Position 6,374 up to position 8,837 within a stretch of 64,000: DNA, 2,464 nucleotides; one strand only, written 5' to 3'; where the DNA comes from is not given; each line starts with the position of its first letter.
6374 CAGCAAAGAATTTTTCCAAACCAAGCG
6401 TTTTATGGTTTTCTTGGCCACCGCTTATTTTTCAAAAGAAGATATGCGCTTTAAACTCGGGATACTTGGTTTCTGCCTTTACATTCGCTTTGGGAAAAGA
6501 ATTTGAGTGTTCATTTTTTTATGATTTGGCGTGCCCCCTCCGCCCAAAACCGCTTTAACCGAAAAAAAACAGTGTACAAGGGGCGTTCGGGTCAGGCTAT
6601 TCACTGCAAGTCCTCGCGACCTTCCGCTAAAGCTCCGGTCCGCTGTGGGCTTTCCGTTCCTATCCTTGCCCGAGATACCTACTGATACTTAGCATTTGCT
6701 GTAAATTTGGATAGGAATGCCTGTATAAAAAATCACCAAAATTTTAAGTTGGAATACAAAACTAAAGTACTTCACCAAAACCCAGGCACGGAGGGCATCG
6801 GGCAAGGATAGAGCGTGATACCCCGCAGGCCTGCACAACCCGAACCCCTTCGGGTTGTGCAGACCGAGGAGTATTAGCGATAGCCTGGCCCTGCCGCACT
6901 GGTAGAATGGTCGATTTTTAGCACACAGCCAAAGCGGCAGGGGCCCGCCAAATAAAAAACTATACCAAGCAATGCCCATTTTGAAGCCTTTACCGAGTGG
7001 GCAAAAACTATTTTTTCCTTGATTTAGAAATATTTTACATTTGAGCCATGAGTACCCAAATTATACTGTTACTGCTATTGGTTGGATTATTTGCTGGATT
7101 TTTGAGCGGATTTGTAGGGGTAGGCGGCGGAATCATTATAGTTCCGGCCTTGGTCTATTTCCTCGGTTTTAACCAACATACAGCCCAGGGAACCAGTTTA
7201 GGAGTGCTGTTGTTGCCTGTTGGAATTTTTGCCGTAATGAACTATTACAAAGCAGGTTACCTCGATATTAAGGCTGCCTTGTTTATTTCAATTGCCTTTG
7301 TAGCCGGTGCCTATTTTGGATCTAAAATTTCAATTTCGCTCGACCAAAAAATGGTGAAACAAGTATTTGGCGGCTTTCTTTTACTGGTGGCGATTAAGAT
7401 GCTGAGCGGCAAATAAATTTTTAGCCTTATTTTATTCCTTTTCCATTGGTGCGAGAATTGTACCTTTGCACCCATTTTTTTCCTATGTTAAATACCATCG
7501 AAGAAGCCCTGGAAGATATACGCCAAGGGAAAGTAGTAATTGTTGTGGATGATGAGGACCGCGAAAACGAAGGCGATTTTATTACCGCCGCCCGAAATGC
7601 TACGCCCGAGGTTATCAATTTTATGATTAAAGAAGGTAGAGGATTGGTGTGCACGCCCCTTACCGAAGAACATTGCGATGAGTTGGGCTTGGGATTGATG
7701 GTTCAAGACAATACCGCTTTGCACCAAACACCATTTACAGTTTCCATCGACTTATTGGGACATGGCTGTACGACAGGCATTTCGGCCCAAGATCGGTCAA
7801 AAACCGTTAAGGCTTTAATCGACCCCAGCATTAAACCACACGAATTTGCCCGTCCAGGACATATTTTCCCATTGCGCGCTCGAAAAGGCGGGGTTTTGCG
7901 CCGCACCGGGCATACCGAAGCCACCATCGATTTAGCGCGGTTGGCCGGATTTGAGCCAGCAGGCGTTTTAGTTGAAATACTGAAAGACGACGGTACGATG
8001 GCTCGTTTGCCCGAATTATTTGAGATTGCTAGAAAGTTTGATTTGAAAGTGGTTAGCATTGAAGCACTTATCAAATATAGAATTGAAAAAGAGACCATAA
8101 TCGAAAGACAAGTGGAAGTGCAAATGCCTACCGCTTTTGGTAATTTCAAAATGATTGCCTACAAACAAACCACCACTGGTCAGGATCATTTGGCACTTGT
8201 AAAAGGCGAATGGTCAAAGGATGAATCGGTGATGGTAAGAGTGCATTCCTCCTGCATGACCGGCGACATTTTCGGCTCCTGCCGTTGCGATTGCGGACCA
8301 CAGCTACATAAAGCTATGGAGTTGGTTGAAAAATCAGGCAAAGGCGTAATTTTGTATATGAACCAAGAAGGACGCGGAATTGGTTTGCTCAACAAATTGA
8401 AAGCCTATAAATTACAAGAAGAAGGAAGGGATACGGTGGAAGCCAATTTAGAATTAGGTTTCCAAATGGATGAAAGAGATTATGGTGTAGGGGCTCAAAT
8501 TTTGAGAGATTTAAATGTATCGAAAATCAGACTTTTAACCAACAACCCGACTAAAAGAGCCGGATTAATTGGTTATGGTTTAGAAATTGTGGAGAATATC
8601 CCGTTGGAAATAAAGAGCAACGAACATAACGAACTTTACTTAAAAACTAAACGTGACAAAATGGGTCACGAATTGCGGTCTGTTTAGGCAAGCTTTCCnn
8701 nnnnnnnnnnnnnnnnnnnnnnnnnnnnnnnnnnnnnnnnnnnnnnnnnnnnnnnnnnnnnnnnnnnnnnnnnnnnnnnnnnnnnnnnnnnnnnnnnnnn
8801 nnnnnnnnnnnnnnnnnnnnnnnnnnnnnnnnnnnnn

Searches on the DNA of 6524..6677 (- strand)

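Call 22: build_rna_model(alignment_id=A2)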
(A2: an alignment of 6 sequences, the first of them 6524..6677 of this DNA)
Model R1 built from alignment A2 (6 sequences, 233 columns); structure: RNAalifold consensus.
model positions 153; base pairs 33; branch points 1; effective number of sequences 2.14; information 0.59 bits per position. Calibrated on 0.2 Mb of random sequence (short: E-values are rough).
structure used (alignment columns):
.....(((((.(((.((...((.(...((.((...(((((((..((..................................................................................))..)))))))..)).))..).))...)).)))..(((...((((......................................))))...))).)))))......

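Call 23: search_with_rna_model(model_id=R1, sources=[window, L001, L003, L004, L005, L006, L007, L008, L009, L010], max_evalue=1)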
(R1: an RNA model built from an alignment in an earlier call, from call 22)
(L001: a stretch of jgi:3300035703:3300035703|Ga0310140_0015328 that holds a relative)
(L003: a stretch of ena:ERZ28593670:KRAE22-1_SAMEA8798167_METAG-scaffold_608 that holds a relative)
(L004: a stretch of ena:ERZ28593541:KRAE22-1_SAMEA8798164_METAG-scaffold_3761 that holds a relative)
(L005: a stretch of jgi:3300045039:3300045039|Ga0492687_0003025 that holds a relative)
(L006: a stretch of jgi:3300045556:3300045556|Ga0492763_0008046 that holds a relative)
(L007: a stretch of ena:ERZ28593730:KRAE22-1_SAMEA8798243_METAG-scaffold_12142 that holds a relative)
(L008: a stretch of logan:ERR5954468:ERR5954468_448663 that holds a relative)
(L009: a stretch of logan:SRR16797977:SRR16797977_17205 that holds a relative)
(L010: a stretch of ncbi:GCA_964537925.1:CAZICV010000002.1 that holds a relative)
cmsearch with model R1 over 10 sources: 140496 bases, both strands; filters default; matches with E-value up to 1: 8.
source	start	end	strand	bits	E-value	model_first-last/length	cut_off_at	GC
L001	2911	3064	+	152.3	8.6e-39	1-153/153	no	0.58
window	39803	39956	-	152.2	9.5e-39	1-153/153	no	0.59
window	6524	6677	-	145.5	5.8e-37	1-153/153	no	0.56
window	40880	41032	+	131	4.3e-33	1-153/153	no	0.57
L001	1834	1986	-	127.6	3.4e-32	1-153/153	no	0.56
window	23496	23642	+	127.2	4.2e-32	1-153/153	no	0.56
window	20559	20786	-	125.8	1e-31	1-153/153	no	0.47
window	6794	6953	+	111.6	6.4e-28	1-153/153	no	0.6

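Call 26: search_with_rna_model(model_id=R1, sources=[L011, L012, L002], max_evalue=10, filters=off)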
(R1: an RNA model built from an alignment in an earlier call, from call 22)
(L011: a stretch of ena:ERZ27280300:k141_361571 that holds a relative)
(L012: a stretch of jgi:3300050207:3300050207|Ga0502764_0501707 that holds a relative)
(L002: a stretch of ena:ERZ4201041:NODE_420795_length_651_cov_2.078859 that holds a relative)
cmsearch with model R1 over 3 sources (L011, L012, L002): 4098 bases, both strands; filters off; matches with E-value up to 10: 27.
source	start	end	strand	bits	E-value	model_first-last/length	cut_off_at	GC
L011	1529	1696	+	98.8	4.7e-26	1-153/153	no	0.58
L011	1350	1406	+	9.1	0.04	85-141/153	no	0.26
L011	1671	1695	-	6.5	0.19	1-153/153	no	0.68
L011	1926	2033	-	4.7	0.58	1-153/153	no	0.39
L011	876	1034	+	3.8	0.99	1-153/153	no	0.47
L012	691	725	-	3.7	1.1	1-153/153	no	0.37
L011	1518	1635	-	3.2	1.4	1-153/153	no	0.61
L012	433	479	+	3.2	1.5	89-138/153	no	0.21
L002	259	303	-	2.5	2.2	1-153/153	no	0.51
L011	1376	1426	-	2.1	2.8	87-140/153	no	0.35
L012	281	373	-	2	3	1-153/153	no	0.44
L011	965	998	-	1.7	3.8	1-153/153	no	0.47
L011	911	940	-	1.6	3.8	1-153/153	no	0.43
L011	466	505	+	1.6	3.9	34-64/153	no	0.17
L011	343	367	-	1.5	4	1-153/153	no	0.44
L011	838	865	+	1.5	4.2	1-153/153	no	0.39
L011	848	875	-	1.2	4.8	102-131/153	no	0.29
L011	656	678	-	0.7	6.8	1-153/153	no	0.52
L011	1501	1513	-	0.7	6.8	1-153/153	no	0.31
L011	1071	1097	+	0.6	7.4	1-153/153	no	0.37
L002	205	234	-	0.5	7.5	1-153/153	no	0.43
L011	1183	1219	+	0.5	7.6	1-153/153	no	0.43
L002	365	391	+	0.5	7.6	1-153/153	no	0.33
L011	1963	1988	+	0.5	7.6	106-131/153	no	0.19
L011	1073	1107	-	0.5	7.9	1-153/153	no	0.31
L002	367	401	-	0.5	7.9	1-153/153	no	0.29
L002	402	441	+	0.5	7.9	1-153/153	no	0.4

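Call 30: search_with_rna_model(model_id=R1, sources=[L013, L014, L015, L016, L017, L018, L019, L020, L021, L022, L023, L024, L025, L026, L027], max_evalue=0.01)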
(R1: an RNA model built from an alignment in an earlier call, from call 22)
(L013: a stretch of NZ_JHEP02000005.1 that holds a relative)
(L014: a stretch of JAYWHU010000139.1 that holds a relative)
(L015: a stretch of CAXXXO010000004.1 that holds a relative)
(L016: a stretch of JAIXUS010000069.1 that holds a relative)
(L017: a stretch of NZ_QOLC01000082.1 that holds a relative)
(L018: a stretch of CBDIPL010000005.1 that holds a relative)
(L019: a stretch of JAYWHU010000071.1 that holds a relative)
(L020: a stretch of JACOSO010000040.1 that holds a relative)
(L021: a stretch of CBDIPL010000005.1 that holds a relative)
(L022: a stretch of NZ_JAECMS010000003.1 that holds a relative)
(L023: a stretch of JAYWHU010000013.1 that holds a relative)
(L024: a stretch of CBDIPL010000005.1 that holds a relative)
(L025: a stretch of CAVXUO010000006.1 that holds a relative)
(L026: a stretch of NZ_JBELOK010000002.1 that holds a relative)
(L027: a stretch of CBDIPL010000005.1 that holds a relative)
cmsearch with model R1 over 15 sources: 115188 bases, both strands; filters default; matches with E-value up to 0.01: 14.
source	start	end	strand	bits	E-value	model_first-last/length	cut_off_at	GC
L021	2254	2405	+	126.1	6.9e-32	1-153/153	no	0.6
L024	3734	3888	-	116.2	3.1e-29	1-153/153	no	0.59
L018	4648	4798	-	113.8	1.4e-28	1-153/153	no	0.52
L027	1646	1796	-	110.3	1.2e-27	1-153/153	no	0.54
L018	1995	2146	+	104.2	4.7e-26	1-153/153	no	0.57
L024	4061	4211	+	98.7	1.4e-24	1-153/153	no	0.56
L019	5184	5302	-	66.5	5.5e-16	1-153/153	no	0.66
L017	7563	7661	-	64.2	2.3e-15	1-153/153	no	0.63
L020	7387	7494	-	63.3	4e-15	1-153/153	no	0.62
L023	2411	2516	-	62.1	8.3e-15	1-153/153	no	0.62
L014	7629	7762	-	58.8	6.2e-14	1-153/153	no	0.64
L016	4909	5003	+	54.6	8.3e-13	1-153/153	no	0.66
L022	477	609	-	49.9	1.4e-11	1-153/153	no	0.63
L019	7702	7816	+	39.2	1e-08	1-153/153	no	0.6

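Call 35: search_with_rna_model(model_id=R1, sources=[L028], max_evalue=1, filters=off)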
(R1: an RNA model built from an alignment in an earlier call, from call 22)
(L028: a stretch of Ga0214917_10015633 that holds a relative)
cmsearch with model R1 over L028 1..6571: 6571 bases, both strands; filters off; matches with E-value up to 1: 2.
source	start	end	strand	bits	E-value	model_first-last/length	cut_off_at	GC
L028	4060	4206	-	8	0.12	1-153/153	no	0.35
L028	2130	2182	+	5.2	0.7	1-153/153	no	0.4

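Call 38: search_with_rna_model(model_id=R1, sources=[window, L011, L014, L016, L017, L018, L019, L020, L021, L022, L023, L024, L027], max_evalue=0.001, make_alignment=true)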
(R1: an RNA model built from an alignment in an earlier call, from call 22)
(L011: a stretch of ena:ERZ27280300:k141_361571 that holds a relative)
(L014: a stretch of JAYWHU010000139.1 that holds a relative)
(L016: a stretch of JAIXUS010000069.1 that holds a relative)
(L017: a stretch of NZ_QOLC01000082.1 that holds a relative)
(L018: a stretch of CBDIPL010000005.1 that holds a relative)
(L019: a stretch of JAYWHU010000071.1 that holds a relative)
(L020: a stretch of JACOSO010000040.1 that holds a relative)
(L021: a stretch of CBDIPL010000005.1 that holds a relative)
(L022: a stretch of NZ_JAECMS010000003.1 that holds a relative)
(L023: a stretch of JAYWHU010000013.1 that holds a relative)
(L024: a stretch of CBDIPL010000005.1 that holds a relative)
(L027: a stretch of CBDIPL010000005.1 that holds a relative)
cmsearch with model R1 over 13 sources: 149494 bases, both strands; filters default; matches with E-value up to 0.001: 21.
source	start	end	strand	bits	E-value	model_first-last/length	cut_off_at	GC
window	39803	39956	-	152.2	1e-38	1-153/153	no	0.59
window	6524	6677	-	145.5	6.2e-37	1-153/153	no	0.56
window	40880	41032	+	131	4.6e-33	1-153/153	no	0.57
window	23496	23642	+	127.2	4.5e-32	1-153/153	no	0.56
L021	2254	2405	+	126.1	9e-32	1-153/153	no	0.6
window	20559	20786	-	125.8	1.1e-31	1-153/153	no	0.47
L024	3734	3888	-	116.2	4.1e-29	1-153/153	no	0.59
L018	4648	4798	-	113.8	1.8e-28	1-153/153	no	0.52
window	6794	6953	+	111.6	6.8e-28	1-153/153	no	0.6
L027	1646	1796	-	110.3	1.5e-27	1-153/153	no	0.54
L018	1995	2146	+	104.2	6.1e-26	1-153/153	no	0.57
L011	1529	1696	+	98.8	1.7e-24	1-153/153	no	0.58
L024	4061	4211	+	98.7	1.9e-24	1-153/153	no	0.56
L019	5184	5302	-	66.5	7.2e-16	1-153/153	no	0.66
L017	7563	7661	-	64.2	3e-15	1-153/153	no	0.63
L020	7387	7494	-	63.3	5.1e-15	1-153/153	no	0.62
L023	2411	2516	-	62.1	1.1e-14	1-153/153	no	0.62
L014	7629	7762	-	58.8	8e-14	1-153/153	no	0.64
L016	4909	5003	+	54.6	1.1e-12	1-153/153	no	0.66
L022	477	609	-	49.9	1.9e-11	1-153/153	no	0.63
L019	7702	7816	+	39.2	1.3e-08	1-153/153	no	0.6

Alignment A3: 21 matches aligned to the model, 301 columns, each read 5' to 3' on its own strand. Consensus structure (alignment columns), stored with it:
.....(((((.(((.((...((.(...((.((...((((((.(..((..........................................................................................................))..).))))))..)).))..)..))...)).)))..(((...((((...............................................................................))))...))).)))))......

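Call 51: search_with_rna_model(model_id=R1, sources=[L046, L047], max_evalue=0.1)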
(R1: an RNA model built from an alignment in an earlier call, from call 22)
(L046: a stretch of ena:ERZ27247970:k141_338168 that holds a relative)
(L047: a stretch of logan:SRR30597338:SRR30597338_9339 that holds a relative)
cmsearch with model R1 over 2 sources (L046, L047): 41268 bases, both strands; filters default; matches with E-value up to 0.1: 0.
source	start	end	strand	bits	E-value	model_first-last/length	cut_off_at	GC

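Call 56: search_with_rna_model(model_id=R1, sources=[L048, L049, L050], max_evalue=0.1)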
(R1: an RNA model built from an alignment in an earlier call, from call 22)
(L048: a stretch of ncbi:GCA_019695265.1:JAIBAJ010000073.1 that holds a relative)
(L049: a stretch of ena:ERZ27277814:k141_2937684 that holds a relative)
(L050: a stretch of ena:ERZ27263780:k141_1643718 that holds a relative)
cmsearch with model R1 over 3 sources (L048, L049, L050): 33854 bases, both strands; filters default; matches with E-value up to 0.1: 3.
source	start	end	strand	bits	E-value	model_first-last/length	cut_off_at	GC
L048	6334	6487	-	103.6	2.1e-26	1-153/153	no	0.55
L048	9477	9630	-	102.3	4.7e-26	1-153/153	no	0.56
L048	9762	9908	+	95.8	2.4e-24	1-153/153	no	0.62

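Call 59: search_with_rna_model(model_id=R1, sources=[L051, L052], max_evalue=0.1)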
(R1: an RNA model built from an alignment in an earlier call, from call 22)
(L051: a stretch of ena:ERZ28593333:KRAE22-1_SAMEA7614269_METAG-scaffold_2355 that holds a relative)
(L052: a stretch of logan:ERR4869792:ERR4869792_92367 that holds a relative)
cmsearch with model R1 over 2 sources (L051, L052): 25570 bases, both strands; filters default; matches with E-value up to 0.1: 3.
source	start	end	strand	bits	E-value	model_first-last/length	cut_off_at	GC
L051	17246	17393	+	108.8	6.5e-28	1-153/153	no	0.56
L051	11930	12155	-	105.4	5.2e-27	1-153/153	no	0.46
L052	3439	3659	-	97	9.2e-25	6-153/153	5'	0.45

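Call 67: search_with_rna_model(model_id=R1, source=L051, start=14200, end=14800, filters=off, max_evalue=10, show_alignments=1)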
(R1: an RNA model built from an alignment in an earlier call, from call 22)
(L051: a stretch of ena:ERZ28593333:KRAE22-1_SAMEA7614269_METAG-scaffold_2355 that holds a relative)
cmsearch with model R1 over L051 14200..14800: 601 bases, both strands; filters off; matches with E-value up to 10: 16.
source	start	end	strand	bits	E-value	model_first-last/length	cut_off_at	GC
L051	14472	14579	-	9.4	0.0048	1-153/153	no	0.49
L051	14722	14741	+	8.9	0.0065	1-153/153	no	0.45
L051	14647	14677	-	1.1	0.8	1-153/153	no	0.29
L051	14648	14665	+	1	0.81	1-153/153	no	0.22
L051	14303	14315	-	1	0.83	1-153/153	no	0.38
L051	14721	14740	-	0.9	0.86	1-153/153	no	0.5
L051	14471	14499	+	0.7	1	1-153/153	no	0.62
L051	14312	14364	+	0.1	1.4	1-153/153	no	0.34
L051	14553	14585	+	-1.4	3.6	97-131/153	no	0.36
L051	14258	14284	+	-1.8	4.7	1-153/153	no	0.56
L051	14344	14378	-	-1.9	4.8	1-153/153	no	0.4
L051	14594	14608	-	-1.9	4.8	1-153/153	no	0.13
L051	14582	14591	-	-1.9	4.9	1-153/153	no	0.3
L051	14419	14427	-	-2.4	6.7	1-153/153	no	0.11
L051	14516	14544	+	-2.6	7.5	35-63/153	no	0.55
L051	14593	14610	+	-2.6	7.6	1-153/153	no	0.11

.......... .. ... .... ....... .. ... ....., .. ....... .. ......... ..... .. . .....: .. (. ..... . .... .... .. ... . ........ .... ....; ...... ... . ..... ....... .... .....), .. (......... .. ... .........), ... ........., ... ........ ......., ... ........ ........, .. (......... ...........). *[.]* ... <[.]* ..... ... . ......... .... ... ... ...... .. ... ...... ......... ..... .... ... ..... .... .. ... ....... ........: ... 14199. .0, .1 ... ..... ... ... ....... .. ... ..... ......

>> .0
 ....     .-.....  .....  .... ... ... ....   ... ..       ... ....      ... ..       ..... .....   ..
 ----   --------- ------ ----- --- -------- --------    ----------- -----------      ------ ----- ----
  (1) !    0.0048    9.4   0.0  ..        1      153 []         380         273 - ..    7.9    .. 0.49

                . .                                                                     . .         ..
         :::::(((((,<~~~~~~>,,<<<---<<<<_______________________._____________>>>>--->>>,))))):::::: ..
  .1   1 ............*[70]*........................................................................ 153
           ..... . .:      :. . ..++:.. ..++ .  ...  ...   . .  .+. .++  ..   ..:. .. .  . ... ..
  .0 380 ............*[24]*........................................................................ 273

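Call 86: search_with_rna_model(model_id=R1, sources=[window, L001, L011, L051, L048, L018, L021, L024, L027], max_evalue=1e-10, make_alignment=true)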
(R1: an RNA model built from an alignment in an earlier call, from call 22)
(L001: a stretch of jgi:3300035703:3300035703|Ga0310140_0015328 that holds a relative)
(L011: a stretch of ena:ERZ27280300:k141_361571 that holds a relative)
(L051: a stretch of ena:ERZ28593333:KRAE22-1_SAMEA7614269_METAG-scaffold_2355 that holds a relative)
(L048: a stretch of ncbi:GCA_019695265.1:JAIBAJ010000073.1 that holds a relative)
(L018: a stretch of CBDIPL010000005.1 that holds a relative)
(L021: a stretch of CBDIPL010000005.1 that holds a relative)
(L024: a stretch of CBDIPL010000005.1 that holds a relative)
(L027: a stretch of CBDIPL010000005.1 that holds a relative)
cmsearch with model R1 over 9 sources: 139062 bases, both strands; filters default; matches with E-value up to 1e-10: 20.
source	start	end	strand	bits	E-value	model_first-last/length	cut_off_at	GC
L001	2911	3064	+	152.3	8.5e-39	1-153/153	no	0.58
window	39803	39956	-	152.2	9.5e-39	1-153/153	no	0.59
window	6524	6677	-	145.5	5.7e-37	1-153/153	no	0.56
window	40880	41032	+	131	4.3e-33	1-153/153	no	0.57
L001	1834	1986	-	127.6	3.4e-32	1-153/153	no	0.56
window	23496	23642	+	127.2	4.2e-32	1-153/153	no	0.56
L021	2254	2405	+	126.1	8.4e-32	1-153/153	no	0.6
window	20559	20786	-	125.8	1e-31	1-153/153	no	0.47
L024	3734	3888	-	116.2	3.8e-29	1-153/153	no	0.59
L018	4648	4798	-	113.8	1.6e-28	1-153/153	no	0.52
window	6794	6953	+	111.6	6.3e-28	1-153/153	no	0.6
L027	1646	1796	-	110.3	1.4e-27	1-153/153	no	0.54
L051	17246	17393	+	108.8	3.5e-27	1-153/153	no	0.56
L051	11930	12155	-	105.4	2.8e-26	1-153/153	no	0.46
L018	1995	2146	+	104.2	5.7e-26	1-153/153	no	0.57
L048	6334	6487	-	103.6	8.6e-26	1-153/153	no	0.55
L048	9477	9630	-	102.3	1.9e-25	1-153/153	no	0.56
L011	1529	1696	+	98.8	1.6e-24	1-153/153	no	0.58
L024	4061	4211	+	98.7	1.7e-24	1-153/153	no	0.56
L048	9762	9908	+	95.8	1e-23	1-153/153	no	0.62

Alignment A6: 20 matches aligned to the model, 242 columns, each read 5' to 3' on its own strand. Consensus structure (alignment columns), stored with it:
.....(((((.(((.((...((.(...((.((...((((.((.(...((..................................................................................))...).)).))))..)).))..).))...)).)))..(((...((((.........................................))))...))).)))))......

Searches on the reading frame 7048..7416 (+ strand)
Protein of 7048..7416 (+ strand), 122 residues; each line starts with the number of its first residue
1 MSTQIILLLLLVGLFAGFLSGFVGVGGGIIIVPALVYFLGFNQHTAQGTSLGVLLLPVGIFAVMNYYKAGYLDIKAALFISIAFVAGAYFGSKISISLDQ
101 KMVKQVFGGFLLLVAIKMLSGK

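Call 11: search_protein_families(library=pfam, proteins=[window:7048-7416:+], max_evalue=0.01)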
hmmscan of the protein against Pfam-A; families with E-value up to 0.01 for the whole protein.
window:7048-7416:+ (122 aa): 1 family
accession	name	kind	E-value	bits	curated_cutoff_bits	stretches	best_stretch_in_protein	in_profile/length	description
PF01925.25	TauE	-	5.7e-24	85.5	32.6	1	7-118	127-237/237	Sulfite exporter TauE/SafE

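Call 76: find_encoding_contigs(protein=window:7048-7416:+, flank=4000, max_places=10)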
Protein window:7048-7416:+ (122 aa): 7 contigs read that carry it; 7 places shown.
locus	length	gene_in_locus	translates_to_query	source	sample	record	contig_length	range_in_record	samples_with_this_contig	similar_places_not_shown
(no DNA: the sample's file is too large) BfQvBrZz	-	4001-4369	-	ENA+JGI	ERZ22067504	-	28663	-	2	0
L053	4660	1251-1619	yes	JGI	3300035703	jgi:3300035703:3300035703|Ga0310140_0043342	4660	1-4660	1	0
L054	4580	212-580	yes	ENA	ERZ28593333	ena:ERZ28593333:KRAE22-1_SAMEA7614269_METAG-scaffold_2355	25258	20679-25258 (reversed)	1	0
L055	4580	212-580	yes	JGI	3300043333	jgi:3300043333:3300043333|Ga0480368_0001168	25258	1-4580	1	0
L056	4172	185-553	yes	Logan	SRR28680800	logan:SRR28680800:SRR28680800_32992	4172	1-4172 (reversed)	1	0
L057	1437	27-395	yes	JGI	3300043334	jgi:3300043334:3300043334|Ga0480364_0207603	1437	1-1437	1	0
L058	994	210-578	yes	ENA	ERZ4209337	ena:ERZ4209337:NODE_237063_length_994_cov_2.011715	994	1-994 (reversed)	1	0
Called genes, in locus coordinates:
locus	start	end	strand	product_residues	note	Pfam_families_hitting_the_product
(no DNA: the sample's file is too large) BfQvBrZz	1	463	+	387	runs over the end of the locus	PF02737:3HCDH_N, PF03446:NAD_binding_2 (weak), PF00725:3HCDH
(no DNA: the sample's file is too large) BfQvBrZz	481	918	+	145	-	PF03061:4HBT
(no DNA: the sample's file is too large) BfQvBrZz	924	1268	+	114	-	-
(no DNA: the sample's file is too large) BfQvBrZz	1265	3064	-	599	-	PF00072:Response_reg, PF00989:PAS (weak), PF13426:PAS_9, PF01590:GAF, PF08447:PAS_3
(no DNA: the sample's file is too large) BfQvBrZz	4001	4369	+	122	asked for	PF01925:TauE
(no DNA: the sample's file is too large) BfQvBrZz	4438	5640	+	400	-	PF00926:DHBP_synthase, PF00925:GTP_cyclohydro2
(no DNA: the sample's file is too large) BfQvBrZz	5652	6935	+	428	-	?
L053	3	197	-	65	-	?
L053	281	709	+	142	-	-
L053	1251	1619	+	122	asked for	PF01925:TauE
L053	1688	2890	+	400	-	PF00926:DHBP_synthase, PF00925:GTP_cyclohydro2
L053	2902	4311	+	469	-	PF01743:PolyA_pol, PF12627:PolyA_pol_RNAbd, PF01966:HD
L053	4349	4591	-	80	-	PF18765:Polbeta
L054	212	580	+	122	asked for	PF01925:TauE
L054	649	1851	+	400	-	PF00926:DHBP_synthase, PF00925:GTP_cyclohydro2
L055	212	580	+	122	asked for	PF01925:TauE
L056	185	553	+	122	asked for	PF01925:TauE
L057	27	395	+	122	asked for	PF01925:TauE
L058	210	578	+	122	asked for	PF01925:TauE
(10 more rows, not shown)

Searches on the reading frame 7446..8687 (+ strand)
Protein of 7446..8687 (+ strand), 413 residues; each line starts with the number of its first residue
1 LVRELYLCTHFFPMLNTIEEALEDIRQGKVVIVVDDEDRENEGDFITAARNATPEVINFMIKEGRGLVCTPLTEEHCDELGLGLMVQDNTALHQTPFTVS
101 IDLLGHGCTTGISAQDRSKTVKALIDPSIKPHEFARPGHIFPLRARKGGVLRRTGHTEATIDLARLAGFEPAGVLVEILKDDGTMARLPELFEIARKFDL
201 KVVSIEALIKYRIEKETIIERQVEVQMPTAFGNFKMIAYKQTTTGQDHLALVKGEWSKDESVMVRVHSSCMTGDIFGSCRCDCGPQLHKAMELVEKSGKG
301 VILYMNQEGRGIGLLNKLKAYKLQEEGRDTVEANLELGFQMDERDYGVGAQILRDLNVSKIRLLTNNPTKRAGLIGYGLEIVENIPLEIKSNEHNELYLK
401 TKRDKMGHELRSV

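Call 72: search_protein_families(library=pfam, proteins=[window:7446-8687:+], max_evalue=0.00001)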
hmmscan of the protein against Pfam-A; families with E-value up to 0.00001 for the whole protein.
window:7446-8687:+ (413 aa): 2 families
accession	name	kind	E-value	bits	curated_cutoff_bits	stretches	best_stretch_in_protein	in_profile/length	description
PF00926.24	DHBP_synthase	-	5.9e-86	287.3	26.4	1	19-211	1-191/191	3,4-dihydroxy-2-butanone 4-phosphate synthase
PF00925.25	GTP_cyclohydro2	-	8e-76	253.6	23.3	1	221-386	2-165/165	GTP cyclohydrolase II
